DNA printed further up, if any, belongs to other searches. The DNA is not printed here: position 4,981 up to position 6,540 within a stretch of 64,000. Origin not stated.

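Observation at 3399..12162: AT-rich minus-strand cargo block of four adjacent defence-type modules inside a serine-recombinase island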

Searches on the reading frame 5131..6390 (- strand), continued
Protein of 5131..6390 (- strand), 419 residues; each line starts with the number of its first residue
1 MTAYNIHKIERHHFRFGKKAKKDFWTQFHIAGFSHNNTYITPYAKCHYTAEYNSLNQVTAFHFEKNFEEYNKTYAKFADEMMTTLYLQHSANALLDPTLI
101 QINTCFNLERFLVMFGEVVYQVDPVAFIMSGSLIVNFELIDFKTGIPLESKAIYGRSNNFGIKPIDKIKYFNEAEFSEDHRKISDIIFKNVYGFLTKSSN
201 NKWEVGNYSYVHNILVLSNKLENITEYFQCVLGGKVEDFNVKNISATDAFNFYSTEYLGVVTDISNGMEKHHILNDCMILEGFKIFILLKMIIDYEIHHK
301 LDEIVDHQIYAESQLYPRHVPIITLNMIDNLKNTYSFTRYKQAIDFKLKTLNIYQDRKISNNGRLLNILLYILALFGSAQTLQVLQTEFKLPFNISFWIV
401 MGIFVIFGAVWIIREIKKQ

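Call 33: find_related_loci(query=A2, collection=genome_contigs, flank=10000)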
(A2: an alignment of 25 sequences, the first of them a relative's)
Query A2 (444 aa) in genome_contigs; peptide patterns used: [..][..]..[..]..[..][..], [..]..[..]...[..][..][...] (x = any residue, [..] = any of these).
119 stretches matched a pattern; 8 encode a relative of the query (tblastn E <= 1e-3); 8 distinct loci.
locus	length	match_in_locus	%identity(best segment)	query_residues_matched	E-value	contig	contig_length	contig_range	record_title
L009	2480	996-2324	85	1-444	0e+0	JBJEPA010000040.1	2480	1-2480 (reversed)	MAG: Ruminococcus sp. isolate FUKU01_bin.014 NODE_12401_length_2480_cov_10.498144, whole genome shotgun sequence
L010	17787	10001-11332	73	1-444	0e+0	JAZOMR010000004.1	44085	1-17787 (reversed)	MAG: Faecalimonas sp. isolate T1900045646_YK20190340.MAGScoT_cleanbin_000026 SGB_8168_k141_2300055, whole genome shotgun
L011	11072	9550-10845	61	13-444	0e+0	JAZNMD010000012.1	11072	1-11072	MAG: Clostridia bacterium isolate T1900044664_TS20190130.MAGScoT_cleanbin_000028 SGB_1543_k141_1456292, whole genome sho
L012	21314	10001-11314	59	3-442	0e+0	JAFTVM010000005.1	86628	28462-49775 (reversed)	MAG: Oscillospiraceae bacterium isolate RGIG4187 Roe_deer_Colon-3__c523, whole genome shotgun sequence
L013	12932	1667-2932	54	20-442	4e-163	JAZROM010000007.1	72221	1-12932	MAG: Acutalibacteraceae bacterium isolate T1900045392_YK20190082.MAGScoT_cleanbin_000020 SGB_6937_k141_4028505, whole ge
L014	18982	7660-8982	52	1-442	2e-148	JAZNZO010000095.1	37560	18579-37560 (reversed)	MAG: Faecousia sp. isolate T1900044767_TS20190233.MAGScoT_cleanbin_000048 SGB_2425_k141_1579397, whole genome shotgun se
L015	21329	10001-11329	51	1-444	4e-144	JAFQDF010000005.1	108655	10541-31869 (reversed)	MAG: Clostridia bacterium isolate RGIG1713 Goat_Cecum-2__c116072, whole genome shotgun sequence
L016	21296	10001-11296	45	12-444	6e-128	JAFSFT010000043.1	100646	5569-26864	MAG: Oscillospiraceae bacterium isolate RGIG3102 Goat_Rectum-6__c560884, whole genome shotgun sequence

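Call 34: find_encoding_contigs(protein=P0011, flank=8000, max_places=1)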
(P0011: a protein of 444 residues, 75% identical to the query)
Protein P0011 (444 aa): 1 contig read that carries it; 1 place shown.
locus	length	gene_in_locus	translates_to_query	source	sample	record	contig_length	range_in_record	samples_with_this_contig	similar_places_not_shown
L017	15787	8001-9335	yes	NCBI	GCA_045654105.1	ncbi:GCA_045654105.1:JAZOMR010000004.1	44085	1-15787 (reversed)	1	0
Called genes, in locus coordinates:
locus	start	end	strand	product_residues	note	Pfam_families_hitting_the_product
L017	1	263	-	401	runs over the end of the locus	PF14659:Phage_int_SAM_3, PF22022:Phage_int_M (weak), PF00589:Phage_integrase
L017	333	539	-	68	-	PF12728:HTH_17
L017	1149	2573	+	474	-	PF04326:SLFN_AlbA_2, PF13749:HATPase_c_4, PF21247:Fic-like_C (weak)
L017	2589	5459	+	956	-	PF04851:ResIII (weak)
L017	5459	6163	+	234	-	-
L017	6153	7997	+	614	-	PF01555:N6_N4_Mtase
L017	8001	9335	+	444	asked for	-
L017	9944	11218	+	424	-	PF13173:AAA_14, PF13635:DUF4143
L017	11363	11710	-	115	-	-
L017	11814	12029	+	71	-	PF13443:HTH_26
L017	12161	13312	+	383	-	PF13679:Methyltransf_32, PF05206:TRM13 (faint), PF13649:Methyltransf_25 (weak), PF13847:Methyltransf_31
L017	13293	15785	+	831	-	?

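Call 35: find_encoding_contigs(protein=P0022, flank=8000, max_places=1)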
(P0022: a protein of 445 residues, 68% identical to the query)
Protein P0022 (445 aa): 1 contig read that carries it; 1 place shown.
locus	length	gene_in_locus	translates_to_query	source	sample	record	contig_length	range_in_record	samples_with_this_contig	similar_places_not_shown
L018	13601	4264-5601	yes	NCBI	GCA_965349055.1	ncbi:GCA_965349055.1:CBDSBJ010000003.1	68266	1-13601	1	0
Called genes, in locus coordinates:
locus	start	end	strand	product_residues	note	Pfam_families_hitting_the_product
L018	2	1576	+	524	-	?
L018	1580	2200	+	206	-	-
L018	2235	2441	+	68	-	-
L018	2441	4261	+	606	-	PF01555:N6_N4_Mtase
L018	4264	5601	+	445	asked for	-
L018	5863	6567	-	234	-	PF00239:Resolvase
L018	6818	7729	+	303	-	-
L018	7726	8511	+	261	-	-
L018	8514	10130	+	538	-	PF01612:DNA_pol_A_exo1, PF00476:DNA_pol_A (weak)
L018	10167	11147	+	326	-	PF00476:DNA_pol_A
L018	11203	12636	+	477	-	-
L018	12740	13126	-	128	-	-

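Call 36: find_encoding_contigs(protein=P0048, flank=8000, max_places=1)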
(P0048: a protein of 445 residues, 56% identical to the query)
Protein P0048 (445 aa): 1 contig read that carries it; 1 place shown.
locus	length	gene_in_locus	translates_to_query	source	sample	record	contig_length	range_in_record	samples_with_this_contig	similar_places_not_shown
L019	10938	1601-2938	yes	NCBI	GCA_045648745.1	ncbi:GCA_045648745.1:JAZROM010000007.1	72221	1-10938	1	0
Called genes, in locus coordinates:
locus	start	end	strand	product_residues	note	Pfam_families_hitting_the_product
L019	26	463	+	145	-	PF00080:Sod_Cu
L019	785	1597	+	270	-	PF04326:SLFN_AlbA_2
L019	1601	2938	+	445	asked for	-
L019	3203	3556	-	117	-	PF14198:TnpV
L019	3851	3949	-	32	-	-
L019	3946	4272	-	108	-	PF21983:NikA-like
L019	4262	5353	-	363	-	PF14657:Arm-DNA-bind_4, PF14659:Phage_int_SAM_3, PF22022:Phage_int_M (weak), PF00589:Phage_integrase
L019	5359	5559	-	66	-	-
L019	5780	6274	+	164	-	PF01381:HTH_3 (faint)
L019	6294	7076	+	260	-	-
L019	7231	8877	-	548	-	PF00295:Glyco_hydro_28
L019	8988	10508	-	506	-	PF07690:MFS_1, PF13347:MFS_2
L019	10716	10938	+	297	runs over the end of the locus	-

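Call 39: search_protein_families(library=pfam, proteins=[L009:108-884:+, L011:7623-9191:+, L011:6741-7520:+, L011:5825-6730:+, L014:4859-7639:+, L016:7144-9927:+, L005:5746-7839:+, L018:2-1576:+, L018:1580-2200:+, L001:6244-7452:+], max_evalue=0.001)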
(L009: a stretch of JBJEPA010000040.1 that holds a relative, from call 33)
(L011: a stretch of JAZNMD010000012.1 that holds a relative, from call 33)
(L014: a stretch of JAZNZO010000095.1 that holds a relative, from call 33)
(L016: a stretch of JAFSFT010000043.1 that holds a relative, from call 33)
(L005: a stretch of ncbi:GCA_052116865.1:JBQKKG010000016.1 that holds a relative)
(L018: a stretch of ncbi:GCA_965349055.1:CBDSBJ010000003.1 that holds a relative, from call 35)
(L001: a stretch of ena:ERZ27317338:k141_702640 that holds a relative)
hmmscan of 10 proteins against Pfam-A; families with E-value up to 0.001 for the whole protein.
L009:108-884:+ (258 aa): 0 families

L011:7623-9191:+ (522 aa): 7 families
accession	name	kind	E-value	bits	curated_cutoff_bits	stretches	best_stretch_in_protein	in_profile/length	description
PF14311.12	DUF4379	-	3.1e-150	488.9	24.5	7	223-277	1-56/56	Probable Treble clef zinc finger domain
PF22799.2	PIR1-like_C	-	7.6e-08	33.4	27.6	0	28-61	41-71/74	Cell wall mannoprotein PIR1-like, C-terminal domain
PF15777.11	Anti-TRAP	-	1e-07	32.2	32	0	386-423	10-45/59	Tryptophan RNA-binding attenuator protein inhibitory protein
PF21817.3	CapR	-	4.2e-05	24.1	24.2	0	240-275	23-67/67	CapR homology domain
PF24440.1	DUF7559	-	6.9e-05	23.5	27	0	341-351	38-48/52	Family of unknown function (DUF7559)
PF23451.1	Zn_ribbon_PaaD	-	0.00011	22.2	27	0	130-139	16-25/53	PaaD zinc beta ribbon domain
PF09723.15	Zn_ribbon_8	-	0.00058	20.3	34.4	0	114-141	11-39/41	Zinc ribbon domain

L011:6741-7520:+ (259 aa): 0 families

L011:5825-6730:+ (301 aa): 2 families
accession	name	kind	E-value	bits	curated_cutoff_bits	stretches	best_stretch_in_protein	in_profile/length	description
PF02661.23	Fic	-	1e-17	65.2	24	1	148-242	2-91/93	Fic/DOC family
PF12728.13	HTH_17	-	6.8e-07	29.9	27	1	3-44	1-41/51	Helix-turn-helix domain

L014:4859-7639:+ (926 aa): 7 families
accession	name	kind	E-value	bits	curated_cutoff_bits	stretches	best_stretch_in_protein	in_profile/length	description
PF20473.4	MmeI_Mtase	-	2.6e-85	286.2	27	1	361-614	5-252/259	MmeI, DNA-methyltransferase domain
PF20466.3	MmeI_TRD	-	2e-56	191.1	27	1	641-843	2-206/207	MmeI, target recognition domain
PF20464.3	MmeI_N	-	2e-37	129.7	27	1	10-186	3-181/181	MmeI, N-terminal domain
PF20465.4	MmeI_hel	-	2.5e-18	67.1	27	1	198-273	2-75/75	MmeI, helicase spacer domain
PF20467.3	MmeI_C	-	1.3e-13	51.4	27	1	847-924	4-79/83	MmeI, C-terminal domain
PF07669.17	Eco57I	-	6.3e-08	33.3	25.3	1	428-528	1-107/171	Eco57I restriction-modification methylase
PF02384.22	N6_Mtase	-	0.00017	21.5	20.4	1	379-520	50-151/311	N-6 DNA Methylase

L016:7144-9927:+ (927 aa): 7 families
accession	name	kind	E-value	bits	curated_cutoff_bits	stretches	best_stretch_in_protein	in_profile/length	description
PF20473.4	MmeI_Mtase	-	2.5e-90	302.6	27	1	360-618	4-258/259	MmeI, DNA-methyltransferase domain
PF20466.3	MmeI_TRD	-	4.1e-69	232.5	27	1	636-839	2-206/207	MmeI, target recognition domain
PF20464.3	MmeI_N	-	3.4e-37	128.9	27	1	9-185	2-180/181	MmeI, N-terminal domain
PF20467.3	MmeI_C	-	5.1e-24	84.8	27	1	841-925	2-79/83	MmeI, C-terminal domain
PF20465.4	MmeI_hel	-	1.4e-19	71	27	1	198-273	2-75/75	MmeI, helicase spacer domain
PF07669.17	Eco57I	-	1.7e-10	41.7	25.3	1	428-566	1-145/171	Eco57I restriction-modification methylase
PF02384.22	N6_Mtase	-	0.00031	20.6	20.4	0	379-559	50-185/311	N-6 DNA Methylase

L005:5746-7839:+ (697 aa): 1 family
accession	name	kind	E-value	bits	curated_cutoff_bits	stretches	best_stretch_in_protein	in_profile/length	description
PF18998.6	Flg_new_2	-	1.7e-05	25.1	23.6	1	348-414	1-70/73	Divergent InlB B-repeat domain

L018:2-1576:+ (524 aa): 1 family
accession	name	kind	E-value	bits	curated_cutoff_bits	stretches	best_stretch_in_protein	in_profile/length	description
PF08722.17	Tn7_TnsA-like_N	-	0.00057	20.8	26.5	0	421-490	13-80/85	TnsA-like endonuclease N terminal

L018:1580-2200:+ (206 aa): 0 families

L001:6244-7452:+ (402 aa): 1 family
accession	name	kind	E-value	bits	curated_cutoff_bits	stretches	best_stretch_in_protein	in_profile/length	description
PF13091.12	PLDc_2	-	4.3e-05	23.8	27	1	78-139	69-126/132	PLD-like domain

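Call 42: search_solved_structures(query=A1, max_evalue=10)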
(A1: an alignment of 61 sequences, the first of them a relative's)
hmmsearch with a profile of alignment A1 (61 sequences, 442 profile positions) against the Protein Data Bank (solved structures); distinct sequences matched with E-value up to 10: 1.
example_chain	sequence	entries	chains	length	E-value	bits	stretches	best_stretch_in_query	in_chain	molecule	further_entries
5ftf_A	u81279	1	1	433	0.034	15.9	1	76-170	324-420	TPR DOMAIN PROTEIN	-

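Call 50: search_protein_families(library=pfam, alignment_id=A1, max_evalue=1)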
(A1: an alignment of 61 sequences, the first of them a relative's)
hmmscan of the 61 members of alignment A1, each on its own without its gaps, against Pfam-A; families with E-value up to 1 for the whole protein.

A. member 1, P0001 (444 aa): 1 family
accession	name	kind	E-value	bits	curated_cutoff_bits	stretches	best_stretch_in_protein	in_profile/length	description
PF23581.1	DUF7135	-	0.028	14.6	27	1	185-230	120-164/166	Domain of unknown function (DUF7135)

B. families by the number of members that match (of 61 scanned): 43 families (the first 25 are shown)
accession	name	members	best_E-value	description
PF20990.2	DUF2207_C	6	0.072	Predicted membrane protein (DUF2207) C-terminal domain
PF01528.21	Herpes_glycop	4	0.0023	Herpesvirus glycoprotein M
PF23581.1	DUF7135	4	0.012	Domain of unknown function (DUF7135)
PF02192.22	PI3K_p85B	2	0.00023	PI3-kinase family, p85-binding domain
PF11550.13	IglC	2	0.1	Intracellular growth locus C protein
PF17651.6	Raco_middle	1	0.009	RACo middle region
PF14036.11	YlaH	1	0.017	YlaH-like protein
PF24824.1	PH_SPT16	1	0.02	FACT complex subunit SPT16 PH-like domain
PF07690.21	MFS_1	1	0.023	Major Facilitator Superfamily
PF24829.1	Phage_connect_2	1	0.024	Phage connector protein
PF06531.16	DUF1108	1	0.026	Protein of unknown function (DUF1108)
PF19866.4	DUF6339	1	0.04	Family of unknown function (DUF6339)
PF17601.7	DUF5497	1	0.04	Family of unknown function (DUF5497)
PF06445.20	GyrI-like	1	0.041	GyrI-like small molecule binding domain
PF14902.11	DUF4494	1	0.056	Domain of unknown function (DUF4494)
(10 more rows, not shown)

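Call 51: find_related_loci(query=A2, collection=metagenome_contigs, flank=6000)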
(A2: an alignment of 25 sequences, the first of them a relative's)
Query A2 (444 aa) in metagenome_contigs; peptide patterns used: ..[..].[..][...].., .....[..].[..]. (x = any residue, [..] = any of these).
270 stretches matched a pattern; 2 encode a relative of the query (tblastn E <= 1e-3); 2 distinct loci.
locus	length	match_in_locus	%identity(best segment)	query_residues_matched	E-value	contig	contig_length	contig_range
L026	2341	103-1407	77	10-444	0e+0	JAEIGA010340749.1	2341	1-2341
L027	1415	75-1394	75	1-440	0e+0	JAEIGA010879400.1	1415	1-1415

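Call 53: find_encoding_contigs(protein=P0107, flank=7000, max_places=2)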
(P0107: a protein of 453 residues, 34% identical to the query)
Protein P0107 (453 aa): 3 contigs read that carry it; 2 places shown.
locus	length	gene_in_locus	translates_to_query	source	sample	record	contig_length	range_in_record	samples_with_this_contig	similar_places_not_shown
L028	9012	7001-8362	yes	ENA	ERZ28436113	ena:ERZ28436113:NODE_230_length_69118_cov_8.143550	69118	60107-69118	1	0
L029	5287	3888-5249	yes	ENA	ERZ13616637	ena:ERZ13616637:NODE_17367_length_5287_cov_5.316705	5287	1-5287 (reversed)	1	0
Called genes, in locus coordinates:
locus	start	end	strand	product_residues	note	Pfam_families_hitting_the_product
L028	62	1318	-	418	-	PF00512:HisKA, PF02518:HATPase_c, PF14501:HATPase_c_5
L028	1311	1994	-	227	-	PF00072:Response_reg, PF00486:Trans_reg_C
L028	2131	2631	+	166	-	PF13238:AAA_18 (weak), PF13207:AAA_17 (faint)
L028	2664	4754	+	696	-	PF22124:Glyco_hydro_95_cat, PF21307:Glyco_hydro_95_C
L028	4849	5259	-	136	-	PF05067:Mn_catalase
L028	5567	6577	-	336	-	PF09851:SHOCT (weak)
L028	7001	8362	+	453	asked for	-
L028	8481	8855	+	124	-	PF07739:TipAS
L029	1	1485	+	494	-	?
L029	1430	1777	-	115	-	-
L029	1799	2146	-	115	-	PF05067:Mn_catalase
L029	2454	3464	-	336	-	PF09851:SHOCT (weak)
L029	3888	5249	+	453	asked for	-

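Call 54: find_encoding_contigs(protein=P0071, flank=7000, max_places=2)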
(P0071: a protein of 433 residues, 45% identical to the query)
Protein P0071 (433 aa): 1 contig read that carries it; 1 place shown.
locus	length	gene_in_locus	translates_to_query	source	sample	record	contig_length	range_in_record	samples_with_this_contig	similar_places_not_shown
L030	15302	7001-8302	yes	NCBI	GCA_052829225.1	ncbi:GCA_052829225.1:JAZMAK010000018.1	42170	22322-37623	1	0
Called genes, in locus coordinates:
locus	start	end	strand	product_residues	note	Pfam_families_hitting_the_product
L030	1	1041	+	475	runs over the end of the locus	PF01637:ATPase_2, PF13191:AAA_16 (weak), PF13173:AAA_14, PF03008:DUF234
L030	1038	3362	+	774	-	PF13588:HSDR_N_2, PF07669:Eco57I (faint), PF02384:N6_Mtase, PF01170:UPF0020, PF02384:N6_Mtase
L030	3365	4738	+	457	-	PF01420:Methylase_S (faint)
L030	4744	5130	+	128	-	-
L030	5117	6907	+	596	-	PF00005:ABC_tran (faint), PF02463:SMC_N, PF13175:AAA_15, PF13476:AAA_23, PF13555:AAA_29 (weak), PF13304:AAA_21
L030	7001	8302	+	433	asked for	-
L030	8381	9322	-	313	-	PF19553:DUF6076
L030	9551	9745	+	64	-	PF12728:HTH_17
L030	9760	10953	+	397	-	PF14659:Phage_int_SAM_3, PF00589:Phage_integrase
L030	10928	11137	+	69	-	-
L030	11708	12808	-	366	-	PF13240:Zn_Ribbon_1 (weak), PF13308:YARHG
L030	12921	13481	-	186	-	-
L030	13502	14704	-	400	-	PF00070:Pyr_redox (faint), PF00890:FAD_binding_2 (weak), PF01266:DAO (weak), PF03486:HI0933_like, PF07992:Pyr_redox_2 (weak), PF12831:FAD_oxidored, PF13450:NAD_binding_8, PF22780:HI0933_like_1st, +2 more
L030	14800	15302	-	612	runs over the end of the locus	PF00395:SLH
